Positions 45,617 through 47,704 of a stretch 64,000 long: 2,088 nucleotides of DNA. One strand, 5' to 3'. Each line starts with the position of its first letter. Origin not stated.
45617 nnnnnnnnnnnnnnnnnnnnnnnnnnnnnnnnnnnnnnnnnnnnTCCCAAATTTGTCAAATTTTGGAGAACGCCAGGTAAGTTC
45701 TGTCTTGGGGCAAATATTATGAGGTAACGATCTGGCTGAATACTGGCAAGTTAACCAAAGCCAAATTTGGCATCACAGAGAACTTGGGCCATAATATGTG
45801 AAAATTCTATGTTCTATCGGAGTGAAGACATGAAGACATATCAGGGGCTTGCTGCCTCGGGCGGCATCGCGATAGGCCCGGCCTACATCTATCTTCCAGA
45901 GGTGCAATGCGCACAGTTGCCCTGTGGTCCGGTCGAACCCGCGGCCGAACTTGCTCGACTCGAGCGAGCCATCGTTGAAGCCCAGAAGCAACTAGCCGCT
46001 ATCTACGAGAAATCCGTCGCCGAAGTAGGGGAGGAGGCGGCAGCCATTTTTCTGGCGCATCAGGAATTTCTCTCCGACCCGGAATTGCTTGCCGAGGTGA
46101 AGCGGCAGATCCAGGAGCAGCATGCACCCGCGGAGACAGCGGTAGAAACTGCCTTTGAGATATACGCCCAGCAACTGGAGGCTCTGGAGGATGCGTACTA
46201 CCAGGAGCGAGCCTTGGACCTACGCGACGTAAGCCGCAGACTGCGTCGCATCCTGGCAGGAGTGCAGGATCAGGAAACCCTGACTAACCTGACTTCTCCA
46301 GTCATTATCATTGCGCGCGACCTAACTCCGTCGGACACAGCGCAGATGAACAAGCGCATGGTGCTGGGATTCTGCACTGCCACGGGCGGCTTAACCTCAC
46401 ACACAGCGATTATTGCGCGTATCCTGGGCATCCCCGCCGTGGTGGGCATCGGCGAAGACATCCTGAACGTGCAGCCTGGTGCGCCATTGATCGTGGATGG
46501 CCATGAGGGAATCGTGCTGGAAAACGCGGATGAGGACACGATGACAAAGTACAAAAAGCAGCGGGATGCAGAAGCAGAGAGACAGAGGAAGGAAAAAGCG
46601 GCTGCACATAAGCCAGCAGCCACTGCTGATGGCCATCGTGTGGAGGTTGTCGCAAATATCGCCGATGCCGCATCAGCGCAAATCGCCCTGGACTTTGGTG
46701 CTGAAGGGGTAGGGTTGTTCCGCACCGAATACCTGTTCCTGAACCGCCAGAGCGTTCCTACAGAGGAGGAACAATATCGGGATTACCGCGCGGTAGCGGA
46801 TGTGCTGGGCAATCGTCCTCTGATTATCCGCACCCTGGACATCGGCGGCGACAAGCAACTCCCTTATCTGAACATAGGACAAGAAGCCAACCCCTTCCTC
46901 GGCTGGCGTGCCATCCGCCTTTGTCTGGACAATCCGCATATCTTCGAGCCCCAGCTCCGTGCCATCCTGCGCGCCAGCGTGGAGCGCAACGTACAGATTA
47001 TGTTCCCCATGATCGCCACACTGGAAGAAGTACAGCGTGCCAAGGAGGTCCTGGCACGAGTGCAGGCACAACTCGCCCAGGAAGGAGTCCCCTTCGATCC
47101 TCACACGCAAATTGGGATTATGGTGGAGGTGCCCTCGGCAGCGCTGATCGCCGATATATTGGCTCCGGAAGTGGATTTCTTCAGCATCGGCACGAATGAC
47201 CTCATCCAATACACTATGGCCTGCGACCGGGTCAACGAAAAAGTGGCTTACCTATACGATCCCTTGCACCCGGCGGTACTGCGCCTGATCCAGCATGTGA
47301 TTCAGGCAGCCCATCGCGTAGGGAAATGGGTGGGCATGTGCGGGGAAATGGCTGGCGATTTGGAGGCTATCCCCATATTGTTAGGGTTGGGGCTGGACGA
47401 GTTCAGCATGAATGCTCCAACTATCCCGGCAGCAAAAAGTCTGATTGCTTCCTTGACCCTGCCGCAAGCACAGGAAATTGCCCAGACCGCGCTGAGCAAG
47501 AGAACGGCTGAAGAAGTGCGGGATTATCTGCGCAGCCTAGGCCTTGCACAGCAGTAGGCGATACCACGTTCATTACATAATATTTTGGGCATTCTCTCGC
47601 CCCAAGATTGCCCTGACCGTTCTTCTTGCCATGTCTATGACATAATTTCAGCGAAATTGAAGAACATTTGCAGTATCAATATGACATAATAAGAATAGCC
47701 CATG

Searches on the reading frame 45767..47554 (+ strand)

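Call 75: search_protein_families(library=pfam, proteins=[window:45767-47554:+], max_evalue=0.00001)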
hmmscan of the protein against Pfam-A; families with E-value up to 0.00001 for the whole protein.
window:45767-47554:+ (596 aa): 3 families
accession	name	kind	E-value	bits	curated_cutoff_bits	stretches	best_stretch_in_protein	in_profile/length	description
PF02896.24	PEP-utilizers_C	-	1.2e-125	419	22.8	1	275-563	3-291/293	PEP-utilising enzyme, PEP-binding domain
PF05524.18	PEP-utilisers_N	-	3.6e-31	108.3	24.4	1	26-148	1-121/121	PEP-utilising enzyme, N-terminal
PF00391.29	PEP-utilizers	-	7.2e-23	80.4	23.1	1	177-248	3-72/72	PEP-utilising enzyme, mobile domain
